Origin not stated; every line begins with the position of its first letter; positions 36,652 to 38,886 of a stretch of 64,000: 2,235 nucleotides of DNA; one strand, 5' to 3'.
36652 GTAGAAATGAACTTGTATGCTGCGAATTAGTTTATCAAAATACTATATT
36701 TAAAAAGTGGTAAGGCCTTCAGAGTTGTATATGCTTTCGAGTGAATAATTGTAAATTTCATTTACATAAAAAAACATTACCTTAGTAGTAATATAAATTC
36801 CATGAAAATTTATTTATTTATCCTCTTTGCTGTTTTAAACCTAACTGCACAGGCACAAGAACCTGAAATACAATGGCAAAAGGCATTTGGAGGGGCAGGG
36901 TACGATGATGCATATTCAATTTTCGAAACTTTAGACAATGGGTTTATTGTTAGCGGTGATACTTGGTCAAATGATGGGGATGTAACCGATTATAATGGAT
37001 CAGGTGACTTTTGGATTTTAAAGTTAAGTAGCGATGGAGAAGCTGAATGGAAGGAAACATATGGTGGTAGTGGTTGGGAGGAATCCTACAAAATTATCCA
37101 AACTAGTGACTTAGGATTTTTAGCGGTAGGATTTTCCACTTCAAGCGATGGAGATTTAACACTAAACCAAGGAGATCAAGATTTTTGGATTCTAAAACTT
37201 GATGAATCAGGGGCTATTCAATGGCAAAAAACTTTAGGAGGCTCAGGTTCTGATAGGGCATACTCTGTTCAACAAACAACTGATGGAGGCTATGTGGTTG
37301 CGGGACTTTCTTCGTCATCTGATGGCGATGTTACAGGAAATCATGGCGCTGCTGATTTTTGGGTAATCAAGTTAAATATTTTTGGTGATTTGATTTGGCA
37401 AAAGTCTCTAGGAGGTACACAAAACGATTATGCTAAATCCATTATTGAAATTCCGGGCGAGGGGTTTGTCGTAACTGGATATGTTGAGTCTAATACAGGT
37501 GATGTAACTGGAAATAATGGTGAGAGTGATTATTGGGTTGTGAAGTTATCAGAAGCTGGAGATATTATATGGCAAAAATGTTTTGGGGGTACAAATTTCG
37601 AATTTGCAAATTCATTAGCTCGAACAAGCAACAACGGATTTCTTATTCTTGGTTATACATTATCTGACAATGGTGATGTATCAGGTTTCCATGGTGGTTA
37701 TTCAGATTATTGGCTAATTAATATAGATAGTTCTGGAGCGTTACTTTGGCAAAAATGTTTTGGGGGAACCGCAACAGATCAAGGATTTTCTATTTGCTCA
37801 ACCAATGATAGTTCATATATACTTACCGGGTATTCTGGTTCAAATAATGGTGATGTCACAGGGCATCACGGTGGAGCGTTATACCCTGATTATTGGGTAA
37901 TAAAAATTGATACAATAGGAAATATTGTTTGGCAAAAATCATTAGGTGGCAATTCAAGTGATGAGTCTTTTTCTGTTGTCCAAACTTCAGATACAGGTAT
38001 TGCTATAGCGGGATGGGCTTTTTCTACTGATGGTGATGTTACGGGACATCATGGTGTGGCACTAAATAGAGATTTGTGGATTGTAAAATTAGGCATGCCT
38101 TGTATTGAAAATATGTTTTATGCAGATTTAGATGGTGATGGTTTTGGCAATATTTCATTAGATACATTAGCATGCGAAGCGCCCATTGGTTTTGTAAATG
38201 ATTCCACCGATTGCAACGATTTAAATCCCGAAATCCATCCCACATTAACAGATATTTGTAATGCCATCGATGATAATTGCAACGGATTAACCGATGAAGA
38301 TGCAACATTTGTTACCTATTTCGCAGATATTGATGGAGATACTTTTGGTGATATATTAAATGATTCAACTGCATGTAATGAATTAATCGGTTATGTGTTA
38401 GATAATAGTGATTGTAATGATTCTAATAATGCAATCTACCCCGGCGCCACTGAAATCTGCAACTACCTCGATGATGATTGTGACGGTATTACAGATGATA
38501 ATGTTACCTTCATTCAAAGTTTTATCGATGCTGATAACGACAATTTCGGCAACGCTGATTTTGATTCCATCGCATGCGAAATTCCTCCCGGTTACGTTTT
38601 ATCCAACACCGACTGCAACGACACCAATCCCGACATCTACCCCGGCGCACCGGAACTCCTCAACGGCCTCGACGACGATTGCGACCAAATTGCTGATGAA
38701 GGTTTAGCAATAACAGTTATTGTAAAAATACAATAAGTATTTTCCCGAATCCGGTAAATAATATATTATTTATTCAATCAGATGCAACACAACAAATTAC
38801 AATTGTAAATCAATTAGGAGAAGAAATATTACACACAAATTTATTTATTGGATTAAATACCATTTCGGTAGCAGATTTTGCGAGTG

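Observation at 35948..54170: Seven of eight family-1 copies carry exactly one 1-nt homopolymer indel, each at a different position; only copy D is intact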

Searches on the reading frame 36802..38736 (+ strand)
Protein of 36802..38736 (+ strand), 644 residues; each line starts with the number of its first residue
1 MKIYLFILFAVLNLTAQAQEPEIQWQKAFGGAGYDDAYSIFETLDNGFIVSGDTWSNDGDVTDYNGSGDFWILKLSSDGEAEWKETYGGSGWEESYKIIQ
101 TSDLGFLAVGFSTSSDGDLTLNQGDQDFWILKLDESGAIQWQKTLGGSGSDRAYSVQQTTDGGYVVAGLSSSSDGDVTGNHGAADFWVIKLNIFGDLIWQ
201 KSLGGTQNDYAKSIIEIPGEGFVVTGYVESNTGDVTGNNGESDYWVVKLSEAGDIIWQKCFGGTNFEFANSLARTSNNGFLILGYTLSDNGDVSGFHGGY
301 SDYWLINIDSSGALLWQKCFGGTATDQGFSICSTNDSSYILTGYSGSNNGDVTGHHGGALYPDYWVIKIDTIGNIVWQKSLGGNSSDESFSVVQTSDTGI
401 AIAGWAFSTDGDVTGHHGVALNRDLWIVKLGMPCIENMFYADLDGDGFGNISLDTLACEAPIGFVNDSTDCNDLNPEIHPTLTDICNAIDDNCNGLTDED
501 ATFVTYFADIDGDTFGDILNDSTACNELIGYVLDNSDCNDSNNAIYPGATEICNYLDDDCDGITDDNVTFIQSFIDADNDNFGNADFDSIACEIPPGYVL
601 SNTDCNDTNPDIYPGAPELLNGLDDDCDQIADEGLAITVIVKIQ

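Call 21: list_cluster_members(proteins=[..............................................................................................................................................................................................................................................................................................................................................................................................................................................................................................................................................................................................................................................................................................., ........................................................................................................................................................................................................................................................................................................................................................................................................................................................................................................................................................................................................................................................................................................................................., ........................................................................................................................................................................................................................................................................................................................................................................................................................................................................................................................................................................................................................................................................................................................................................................, window:41229-43460:+, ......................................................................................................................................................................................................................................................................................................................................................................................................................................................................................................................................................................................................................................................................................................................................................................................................, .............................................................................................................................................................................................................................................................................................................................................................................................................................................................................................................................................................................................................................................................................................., P0002, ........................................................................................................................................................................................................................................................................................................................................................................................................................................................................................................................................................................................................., window:36802-38736:+, window:43585-44964:+])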
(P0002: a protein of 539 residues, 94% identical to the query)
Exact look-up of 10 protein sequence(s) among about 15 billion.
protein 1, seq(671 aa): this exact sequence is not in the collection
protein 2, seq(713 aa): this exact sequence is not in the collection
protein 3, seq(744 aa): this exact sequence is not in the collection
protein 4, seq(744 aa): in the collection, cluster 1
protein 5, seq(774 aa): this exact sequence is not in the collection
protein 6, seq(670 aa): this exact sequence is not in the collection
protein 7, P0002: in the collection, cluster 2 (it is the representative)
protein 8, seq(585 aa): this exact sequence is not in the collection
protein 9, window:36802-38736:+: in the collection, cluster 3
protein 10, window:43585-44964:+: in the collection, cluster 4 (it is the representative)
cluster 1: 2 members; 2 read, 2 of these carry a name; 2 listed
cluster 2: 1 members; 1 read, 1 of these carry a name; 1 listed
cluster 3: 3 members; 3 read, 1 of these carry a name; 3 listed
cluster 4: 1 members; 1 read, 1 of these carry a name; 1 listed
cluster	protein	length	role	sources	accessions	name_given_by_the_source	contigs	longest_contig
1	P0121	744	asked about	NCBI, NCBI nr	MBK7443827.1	MAG: T9SS type A sorting domain-containing protein [Bacteroidetes bacterium] | T9SS type A sorting domain-containing protein [Bacteroidota bacterium]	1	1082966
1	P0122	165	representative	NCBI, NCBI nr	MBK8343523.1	MAG: T9SS type A sorting domain-containing protein, partial [Bacteroidetes bacterium] | T9SS type A sorting domain-containing protein [Bacteroidota bacterium]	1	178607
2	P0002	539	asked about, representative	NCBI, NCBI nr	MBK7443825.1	MAG: putative metal-binding motif-containing protein [Bacteroidetes bacterium] | putative metal-binding motif-containing protein [Bacteroidota bacterium]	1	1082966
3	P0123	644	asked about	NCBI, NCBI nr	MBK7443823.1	MAG: putative metal-binding motif-containing protein [Bacteroidetes bacterium] | putative metal-binding motif-containing protein [Bacteroidota bacterium]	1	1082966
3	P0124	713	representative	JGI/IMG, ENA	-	-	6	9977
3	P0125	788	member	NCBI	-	-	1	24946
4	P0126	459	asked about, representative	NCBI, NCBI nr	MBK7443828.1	MAG: hypothetical protein IPI65_20580 [Bacteroidetes bacterium] | hypothetical protein [Bacteroidota bacterium]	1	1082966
